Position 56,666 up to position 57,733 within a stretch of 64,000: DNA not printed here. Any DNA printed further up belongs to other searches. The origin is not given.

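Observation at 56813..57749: Stand-alone bacterial-type solute-binding-protein (family 3) domain with a eukaryotic signal peptide and hydrophobic tail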

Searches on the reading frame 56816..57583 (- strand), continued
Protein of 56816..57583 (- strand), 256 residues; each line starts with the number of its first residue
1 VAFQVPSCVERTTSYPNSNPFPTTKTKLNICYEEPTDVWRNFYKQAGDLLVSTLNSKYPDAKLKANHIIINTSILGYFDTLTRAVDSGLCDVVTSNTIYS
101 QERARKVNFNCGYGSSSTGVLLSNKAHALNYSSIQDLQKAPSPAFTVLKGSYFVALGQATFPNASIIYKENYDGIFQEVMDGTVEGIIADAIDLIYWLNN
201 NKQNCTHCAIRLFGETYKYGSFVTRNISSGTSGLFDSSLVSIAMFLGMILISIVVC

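Call 37: search_protein_families(library=pfam, proteins=[P0035, P0047, P0055, P0060, P0064, P0067, P0070, P0082, P0131], max_evalue=0.001)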
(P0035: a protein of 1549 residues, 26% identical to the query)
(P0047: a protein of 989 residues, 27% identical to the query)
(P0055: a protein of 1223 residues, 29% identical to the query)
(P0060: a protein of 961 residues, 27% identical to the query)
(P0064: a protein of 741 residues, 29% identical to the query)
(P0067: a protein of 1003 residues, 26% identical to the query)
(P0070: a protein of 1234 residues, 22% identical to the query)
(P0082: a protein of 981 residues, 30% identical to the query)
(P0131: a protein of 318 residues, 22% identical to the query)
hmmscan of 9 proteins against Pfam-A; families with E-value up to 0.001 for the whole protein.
P0035 (1549 aa): 6 families
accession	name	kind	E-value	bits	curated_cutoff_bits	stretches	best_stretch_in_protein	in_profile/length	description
PF00497.25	SBP_bac_3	-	1.1e-151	498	26.4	5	445-676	1-131/132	Bacterial extracellular solute-binding proteins, family 3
PF10613.14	Lig_chan-Glu_bd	-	3e-30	105.1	30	3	1223-1279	52-109/115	Ligated ion channel L-glutamate- and glycine-binding site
PF00528.27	BPD_transp_1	-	2.7e-21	76.6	26.4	1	1345-1527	3-184/184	Binding-protein-dependent transport system inner membrane component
PF09084.16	NMT1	-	3.5e-11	43.8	20.5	0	799-886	85-183/216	NMT1/THI5 like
PF12974.12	Phosphonate-bd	-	7.1e-09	35.8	27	0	975-1173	20-232/242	ABC transporter, phosphonate, periplasmic substrate-binding protein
PF19100.5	DUF5787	-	0.00031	21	25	0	908-953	122-169/278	Family of unknown function (DUF5787)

P0047 (989 aa): 5 families
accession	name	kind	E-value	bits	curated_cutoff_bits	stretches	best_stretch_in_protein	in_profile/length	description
PF00497.25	SBP_bac_3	-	2e-83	277.2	26.4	4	165-381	1-131/132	Bacterial extracellular solute-binding proteins, family 3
PF00528.27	BPD_transp_1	-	3.4e-18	66.5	26.4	1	796-973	3-183/184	Binding-protein-dependent transport system inner membrane component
PF10613.14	Lig_chan-Glu_bd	-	4.1e-15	56.3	30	1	208-255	65-112/115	Ligated ion channel L-glutamate- and glycine-binding site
PF09084.16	NMT1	-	4.5e-07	30.4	20.5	0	243-357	68-190/216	NMT1/THI5 like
PF12974.12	Phosphonate-bd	-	8.4e-06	25.8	27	0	429-552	20-160/242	ABC transporter, phosphonate, periplasmic substrate-binding protein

P0055 (1223 aa): 4 families
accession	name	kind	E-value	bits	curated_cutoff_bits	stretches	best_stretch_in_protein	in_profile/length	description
PF00497.25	SBP_bac_3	-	1.3e-125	413.7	26.4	5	170-386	1-131/132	Bacterial extracellular solute-binding proteins, family 3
PF10613.14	Lig_chan-Glu_bd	-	7.1e-22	78.1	30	2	426-497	44-113/115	Ligated ion channel L-glutamate- and glycine-binding site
PF00528.27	BPD_transp_1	-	5e-21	75.7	26.4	1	1042-1219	3-182/184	Binding-protein-dependent transport system inner membrane component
PF12974.12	Phosphonate-bd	-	6.2e-08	32.8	27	0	430-465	18-54/242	ABC transporter, phosphonate, periplasmic substrate-binding protein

P0060 (961 aa): 4 families
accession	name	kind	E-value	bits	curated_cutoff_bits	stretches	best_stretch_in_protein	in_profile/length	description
PF00497.25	SBP_bac_3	-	6.1e-95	314.4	26.4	4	149-368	1-131/132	Bacterial extracellular solute-binding proteins, family 3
PF00528.27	BPD_transp_1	-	4.1e-18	66.2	26.4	1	778-959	5-183/184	Binding-protein-dependent transport system inner membrane component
PF10613.14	Lig_chan-Glu_bd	-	1.5e-15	57.7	30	1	674-715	67-108/115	Ligated ion channel L-glutamate- and glycine-binding site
PF12974.12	Phosphonate-bd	-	6.4e-10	39.3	27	0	411-559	18-175/242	ABC transporter, phosphonate, periplasmic substrate-binding protein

P0064 (741 aa): 1 family
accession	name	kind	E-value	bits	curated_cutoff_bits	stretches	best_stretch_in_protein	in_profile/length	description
PF00497.25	SBP_bac_3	-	2.5e-07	31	26.4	0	480-503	8-32/132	Bacterial extracellular solute-binding proteins, family 3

P0067 (1003 aa): 4 families
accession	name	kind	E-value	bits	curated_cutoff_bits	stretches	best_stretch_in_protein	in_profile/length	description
PF00497.25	SBP_bac_3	-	5.4e-90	298.4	26.4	4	412-636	1-131/132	Bacterial extracellular solute-binding proteins, family 3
PF10613.14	Lig_chan-Glu_bd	-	2e-22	79.9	30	2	454-504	63-113/115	Ligated ion channel L-glutamate- and glycine-binding site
PF00528.27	BPD_transp_1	-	7.8e-22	78.3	26.4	1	804-979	4-182/184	Binding-protein-dependent transport system inner membrane component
PF12974.12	Phosphonate-bd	-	0.00021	21.2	27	0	201-247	19-66/242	ABC transporter, phosphonate, periplasmic substrate-binding protein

P0070 (1234 aa): 5 families
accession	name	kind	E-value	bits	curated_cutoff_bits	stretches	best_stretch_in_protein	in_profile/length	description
PF00497.25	SBP_bac_3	-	1.5e-128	423.2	26.4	5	166-390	1-131/132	Bacterial extracellular solute-binding proteins, family 3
PF10613.14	Lig_chan-Glu_bd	-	6e-27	94.5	30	3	696-741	69-114/115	Ligated ion channel L-glutamate- and glycine-binding site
PF00528.27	BPD_transp_1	-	4e-18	66.2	26.4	1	1039-1219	5-182/184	Binding-protein-dependent transport system inner membrane component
PF14503.11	YhfZ_C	-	0.00038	20.4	35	0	684-723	136-176/236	YhfZ C-terminal domain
PF12974.12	Phosphonate-bd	-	0.00051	19.9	27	0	23-143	94-228/242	ABC transporter, phosphonate, periplasmic substrate-binding protein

P0082 (981 aa): 3 families
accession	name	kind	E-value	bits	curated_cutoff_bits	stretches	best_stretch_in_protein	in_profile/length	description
PF00497.25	SBP_bac_3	-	4.5e-86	285.7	26.4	4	171-385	1-129/132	Bacterial extracellular solute-binding proteins, family 3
PF10613.14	Lig_chan-Glu_bd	-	6.1e-18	65.4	30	1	216-262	67-113/115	Ligated ion channel L-glutamate- and glycine-binding site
PF00528.27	BPD_transp_1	-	1.5e-17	64.4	26.4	1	793-973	4-181/184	Binding-protein-dependent transport system inner membrane component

P0131 (318 aa): 1 family
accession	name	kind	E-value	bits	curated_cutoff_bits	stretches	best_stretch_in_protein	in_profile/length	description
PF00497.25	SBP_bac_3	-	3.9e-06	27.1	26.4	1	97-176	19-86/132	Bacterial extracellular solute-binding proteins, family 3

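Call 41: predict_structure(alignment_id=A3)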
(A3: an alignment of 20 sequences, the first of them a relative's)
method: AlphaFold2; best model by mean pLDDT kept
length: 317 residues; sequences in the alignment: 20
mean_pLDDT: 87.7   pTM: 0.78
mean pLDDT of the five models: 87.7, 87.3, 86.6, 85.9, 79.0
residues with pLDDT >= 90: 218; 70-90: 63; 50-70: 22; < 50: 14
segments of 3 or more residues with pLDDT < 50: 14-21, 292-295
pLDDT, mean of each block of 10 residues (from residue 1): 54 47 67 96 96 92 86 92 96 88 96 98 97 87 96 94 94 93 89 90 91 91 94 90 95 92 93 92 91 55 88 88
secondary structure, 60 per line:
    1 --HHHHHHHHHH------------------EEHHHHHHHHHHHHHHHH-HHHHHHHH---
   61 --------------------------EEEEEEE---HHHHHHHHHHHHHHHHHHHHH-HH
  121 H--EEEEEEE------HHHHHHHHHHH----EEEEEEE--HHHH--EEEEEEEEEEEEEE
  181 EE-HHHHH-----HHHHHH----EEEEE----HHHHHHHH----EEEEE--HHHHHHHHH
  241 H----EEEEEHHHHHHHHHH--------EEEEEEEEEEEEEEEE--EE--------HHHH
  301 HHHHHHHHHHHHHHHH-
elements in order: H3-12 H33-48 H50-57 E87-93 H97-117 E124-130 H137-147 E152-158 H161-164 E167-182 H184-188 H194-199 E204-208 H213-220 E225-229 H232-241 E246-250 H251-260 E269-284 H297-316

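Call 45: fold_search(model_id=the predicted structure, library=pdb)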
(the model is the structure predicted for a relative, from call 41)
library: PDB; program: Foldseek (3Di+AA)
matches with E <= 10: 1815; with E <= 0.001: 1082
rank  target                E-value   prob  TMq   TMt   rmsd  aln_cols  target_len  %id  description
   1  9e2b_A                2.2e-12  1.00  0.48  0.59   3.8       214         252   15  Structure of a solute binding protein from Desulfonauticus sp. bound to L-tryptophan (released 2024-11-06)
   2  9e2b_F                2.5e-12  1.00  0.48  0.59   3.8       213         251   15  Structure of a solute binding protein from Desulfonauticus sp. bound to L-tryptophan (released 2024-11-06)
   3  9e2b_E                2.5e-12  1.00  0.48  0.59   3.8       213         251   15  Structure of a solute binding protein from Desulfonauticus sp. bound to L-tryptophan (released 2024-11-06)
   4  5t0w_D                7.0e-12  1.00  0.47  0.64   3.7       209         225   19  Crystal structure of the ancestral amino acid-binding protein AncCDT-1, a precursor of cyclohexadienyl dehydratase (released 2017-09-06)
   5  9e2b_C                7.9e-12  1.00  0.48  0.58   3.7       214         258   15  Structure of a solute binding protein from Desulfonauticus sp. bound to L-tryptophan (released 2024-11-06)
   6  5t0w_A                1.0e-11  1.00  0.48  0.64   3.7       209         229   19  Crystal structure of the ancestral amino acid-binding protein AncCDT-1, a precursor of cyclohexadienyl dehydratase (released 2017-09-06)
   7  5t0w_B                1.0e-11  1.00  0.48  0.64   3.7       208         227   18  Crystal structure of the ancestral amino acid-binding protein AncCDT-1, a precursor of cyclohexadienyl dehydratase (released 2017-09-06)
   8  9e2b_D                1.1e-11  1.00  0.48  0.59   3.8       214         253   15  Structure of a solute binding protein from Desulfonauticus sp. bound to L-tryptophan (released 2024-11-06)
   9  5jos                  1.1e-11  1.00  0.32  0.39  12.8       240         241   17  Crystal structure of an ancestral cyclohexadienyl dehydratase, AncCDT-3(P188L). (released 2017-05-03)
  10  8eyz_C                2.1e-11  1.00  0.47  0.65   4.7       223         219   15  Engineered glutamine binding protein bound to GLN and a cobaloxime ligand (released 2022-11-23)
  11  8eyz_A                4.1e-11  1.00  0.47  0.64   3.4       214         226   15  Engineered glutamine binding protein bound to GLN and a cobaloxime ligand (released 2022-11-23)
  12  1ii5                  4.4e-11  1.00  0.45  0.62   5.4       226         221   18  CRYSTAL STRUCTURE OF THE GLUR0 LIGAND BINDING CORE COMPLEX WITH L-GLUTAMATE (released 2001-09-19)
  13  4g4p                  5.9e-11  1.00  0.44  0.57  12.9       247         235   16  Crystal structure of glutamine-binding protein from Enterococcus faecalis at 1.5 A (released 2013-07-17)
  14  9p4d_C                7.1e-11  1.00  0.48  0.65   3.5       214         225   15  Crystal Structure of Engineered glutamine binding protein and a Gd-DOTA ligand - Gln bound (released 2026-01-14)
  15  8eyz_K                7.6e-11  1.00  0.47  0.65   4.7       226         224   15  Engineered glutamine binding protein bound to GLN and a cobaloxime ligand (released 2022-11-23)
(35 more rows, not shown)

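Call 46: find_related_loci(query=P0001, collection=metagenome_contigs, flank=3000)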
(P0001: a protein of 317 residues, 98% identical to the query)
Query P0001 (317 aa) in metagenome_contigs; peptide patterns used: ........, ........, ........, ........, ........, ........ (x = any residue, [..] = any of these).
164 stretches matched a pattern, but none encodes a relative of the query by tblastn (E <= 1e-3).

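Call 52: list_cluster_members(proteins=[P0045, P0131, P0016, P0018, P0019, P0021, P0022, P0024, P0032, P0013])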
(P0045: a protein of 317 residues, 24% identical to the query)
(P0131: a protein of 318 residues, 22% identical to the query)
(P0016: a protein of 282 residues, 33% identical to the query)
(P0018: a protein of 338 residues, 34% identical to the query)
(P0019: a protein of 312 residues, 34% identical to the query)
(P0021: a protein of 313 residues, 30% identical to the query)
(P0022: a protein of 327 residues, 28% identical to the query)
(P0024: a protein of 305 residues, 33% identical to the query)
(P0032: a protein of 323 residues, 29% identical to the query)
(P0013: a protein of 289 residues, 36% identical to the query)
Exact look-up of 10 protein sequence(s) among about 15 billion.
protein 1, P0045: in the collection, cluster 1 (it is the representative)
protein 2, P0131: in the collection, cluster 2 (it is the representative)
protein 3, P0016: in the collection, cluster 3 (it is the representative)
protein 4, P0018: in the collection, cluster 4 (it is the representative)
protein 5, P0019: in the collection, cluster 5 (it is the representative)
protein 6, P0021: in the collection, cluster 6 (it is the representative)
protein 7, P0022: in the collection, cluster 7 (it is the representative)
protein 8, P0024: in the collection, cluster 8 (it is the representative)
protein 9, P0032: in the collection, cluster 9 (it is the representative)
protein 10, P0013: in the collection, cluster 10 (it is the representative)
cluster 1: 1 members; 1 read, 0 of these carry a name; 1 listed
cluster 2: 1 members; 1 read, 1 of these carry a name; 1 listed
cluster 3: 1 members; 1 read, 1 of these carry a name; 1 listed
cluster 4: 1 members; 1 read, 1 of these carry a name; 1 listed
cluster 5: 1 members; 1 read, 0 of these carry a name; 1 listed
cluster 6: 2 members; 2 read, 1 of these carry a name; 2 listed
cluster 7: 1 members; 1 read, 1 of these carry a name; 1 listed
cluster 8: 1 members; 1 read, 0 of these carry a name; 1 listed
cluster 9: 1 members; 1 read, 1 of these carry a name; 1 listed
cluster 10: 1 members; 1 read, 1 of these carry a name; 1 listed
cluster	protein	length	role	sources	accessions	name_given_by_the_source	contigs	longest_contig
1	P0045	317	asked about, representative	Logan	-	-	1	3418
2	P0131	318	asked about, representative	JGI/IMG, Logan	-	ABC-type amino acid transport substrate-binding protein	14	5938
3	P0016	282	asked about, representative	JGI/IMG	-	hypothetical protein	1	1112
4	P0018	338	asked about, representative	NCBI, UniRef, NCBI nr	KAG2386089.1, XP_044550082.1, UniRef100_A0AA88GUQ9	hypothetical protein C9374_002535 [Naegleria lovaniensis] | Solute-binding protein family 3/N-terminal domain-containing protein n=1 Tax=Naegleria ... | uncharacterized protein C9374_002535 [Naegleria lovaniensis]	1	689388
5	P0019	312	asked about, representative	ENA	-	-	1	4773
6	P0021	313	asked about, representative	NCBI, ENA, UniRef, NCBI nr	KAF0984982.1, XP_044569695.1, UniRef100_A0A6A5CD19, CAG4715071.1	hypothetical protein FDP41_000021 [Naegleria fowleri] | Solute-binding protein family 3/N-terminal domain-containing protein n=1 Tax=Naegleria ... | uncharacterized protein FDP41_000021 [Naegleria fowleri]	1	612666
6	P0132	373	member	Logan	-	-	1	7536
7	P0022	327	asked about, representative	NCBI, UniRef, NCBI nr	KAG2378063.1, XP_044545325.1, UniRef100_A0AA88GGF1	hypothetical protein C9374_008685 [Naegleria lovaniensis] | Solute-binding protein family 3/N-terminal domain-containing protein n=1 Tax=Naegleria ... | uncharacterized protein C9374_008685 [Naegleria lovaniensis]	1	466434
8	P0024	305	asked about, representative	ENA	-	-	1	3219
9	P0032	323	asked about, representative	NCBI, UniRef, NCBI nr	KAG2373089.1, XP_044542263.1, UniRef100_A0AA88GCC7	hypothetical protein C9374_012821 [Naegleria lovaniensis] | Solute-binding protein family 3/N-terminal domain-containing protein n=1 Tax=Naegleria ... | uncharacterized protein C9374_012821 [Naegleria lovaniensis]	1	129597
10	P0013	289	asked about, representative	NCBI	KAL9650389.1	hypothetical protein ABK040_016456 [Willaertia magna]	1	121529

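Call 53: find_encoding_contigs(protein=P0007, flank=6000, max_places=2)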
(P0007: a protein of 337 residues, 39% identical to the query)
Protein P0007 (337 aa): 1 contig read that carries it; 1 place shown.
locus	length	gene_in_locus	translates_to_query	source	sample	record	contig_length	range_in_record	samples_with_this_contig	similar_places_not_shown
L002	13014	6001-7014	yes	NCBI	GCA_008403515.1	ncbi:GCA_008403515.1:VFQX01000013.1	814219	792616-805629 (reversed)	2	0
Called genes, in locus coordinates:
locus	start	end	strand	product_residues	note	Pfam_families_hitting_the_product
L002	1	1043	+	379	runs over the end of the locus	-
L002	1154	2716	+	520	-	-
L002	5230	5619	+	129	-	-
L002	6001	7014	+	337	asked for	-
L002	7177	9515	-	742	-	PF08376:NIT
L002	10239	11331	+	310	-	PF03765:CRAL_TRIO_N, PF00650:CRAL_TRIO, PF13716:CRAL_TRIO_2 (weak)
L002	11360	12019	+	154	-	PF00293:NUDIX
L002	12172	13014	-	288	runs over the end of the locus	-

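Call 61: search_protein_families(library=pfam, proteins=[P0005], max_evalue=0.001)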
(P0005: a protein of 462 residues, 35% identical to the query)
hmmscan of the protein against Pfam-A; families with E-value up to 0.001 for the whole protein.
P0005 (462 aa): 1 family
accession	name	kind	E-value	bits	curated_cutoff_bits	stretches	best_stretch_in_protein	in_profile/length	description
PF00497.25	SBP_bac_3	-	1.2e-07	32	26.4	0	279-343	42-98/132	Bacterial extracellular solute-binding proteins, family 3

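Call 65: find_encoding_contigs(protein=P0131, flank=5000, max_places=3)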
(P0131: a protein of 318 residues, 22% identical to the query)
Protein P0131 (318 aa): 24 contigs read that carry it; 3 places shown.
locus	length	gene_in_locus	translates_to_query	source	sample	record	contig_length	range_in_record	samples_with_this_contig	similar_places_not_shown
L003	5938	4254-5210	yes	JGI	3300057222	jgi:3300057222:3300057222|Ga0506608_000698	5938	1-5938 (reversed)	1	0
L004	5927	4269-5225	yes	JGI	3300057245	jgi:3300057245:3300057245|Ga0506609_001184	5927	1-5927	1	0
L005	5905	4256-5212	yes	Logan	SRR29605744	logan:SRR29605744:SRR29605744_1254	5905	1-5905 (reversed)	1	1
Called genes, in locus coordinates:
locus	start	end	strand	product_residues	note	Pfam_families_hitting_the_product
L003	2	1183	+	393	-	?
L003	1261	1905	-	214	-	PF01145:Band_7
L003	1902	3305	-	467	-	-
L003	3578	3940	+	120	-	-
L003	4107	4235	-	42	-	-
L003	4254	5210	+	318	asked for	PF00497:SBP_bac_3 (weak)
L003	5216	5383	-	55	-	-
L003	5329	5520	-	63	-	-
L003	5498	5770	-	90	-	-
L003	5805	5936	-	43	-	?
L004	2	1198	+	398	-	?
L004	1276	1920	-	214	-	PF01145:Band_7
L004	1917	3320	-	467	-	-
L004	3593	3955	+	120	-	-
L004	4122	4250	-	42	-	-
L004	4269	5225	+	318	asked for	PF00497:SBP_bac_3 (weak)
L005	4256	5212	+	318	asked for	PF00497:SBP_bac_3 (weak)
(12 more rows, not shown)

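Call 73: search_solved_structures(query=A3, max_evalue=10, show_alignments=0)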
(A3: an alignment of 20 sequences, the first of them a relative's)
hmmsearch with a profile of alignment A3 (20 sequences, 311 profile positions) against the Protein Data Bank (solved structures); distinct sequences matched with E-value up to 10: 148 (the best 60 are shown).
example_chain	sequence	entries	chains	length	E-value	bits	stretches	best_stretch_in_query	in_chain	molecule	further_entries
5tuj_C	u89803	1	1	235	2.2e-18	69.6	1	135-259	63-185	Ancestral protein CDT-Anc1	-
5t0w_A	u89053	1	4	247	2.5e-18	69.5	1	135-259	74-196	AncCDT-1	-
4zv1_A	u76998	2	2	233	2.1e-14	56.6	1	132-267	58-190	AncQR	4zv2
5eyf_A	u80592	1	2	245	6.2e-13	51.8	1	140-250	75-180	Glutamate ABC superfamily ATP binding cassette transporter, binding protein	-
5jos_A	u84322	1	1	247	9.8e-12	47.8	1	141-258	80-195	Cyclohexadienyl dehydratase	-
9e2b_A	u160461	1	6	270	2.1e-10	43.4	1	138-245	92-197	ABC-type transporter, periplasmic subunit family 3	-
4i62_A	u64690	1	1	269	1.8e-09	40.4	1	132-257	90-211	Amino acid ABC transporter, periplasmic amino acid-binding protein, putative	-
3tql_A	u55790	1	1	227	1.3e-08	37.6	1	124-285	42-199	Arginine-binding protein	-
6wup_A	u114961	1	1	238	6.1e-08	35.4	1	143-261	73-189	Ancestral cyclohexadienyl dehydratase, AncCDT-5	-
4h5f_A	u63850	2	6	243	6.4e-08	35.3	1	135-258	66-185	Amino acid ABC superfamily ATP binding cassette transporter, binding protein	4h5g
6h30_A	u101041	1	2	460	2.3e-07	33.5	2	132-250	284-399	Glutamine ABC transporter permease and substrate binding protein protein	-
4f3p_A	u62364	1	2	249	5.9e-07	32.1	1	138-255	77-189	Glutamine-binding periplasmic protein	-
4f3s_A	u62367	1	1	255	7.5e-07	31.8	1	118-215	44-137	Putative periplasmic binding protein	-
4dz1_A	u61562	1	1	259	7.6e-07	31.8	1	118-215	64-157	DalS D-Alanine transporter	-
1xt8_A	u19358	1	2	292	9e-07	31.5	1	144-255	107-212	putative amino-acid transporter periplasmic solute-binding protein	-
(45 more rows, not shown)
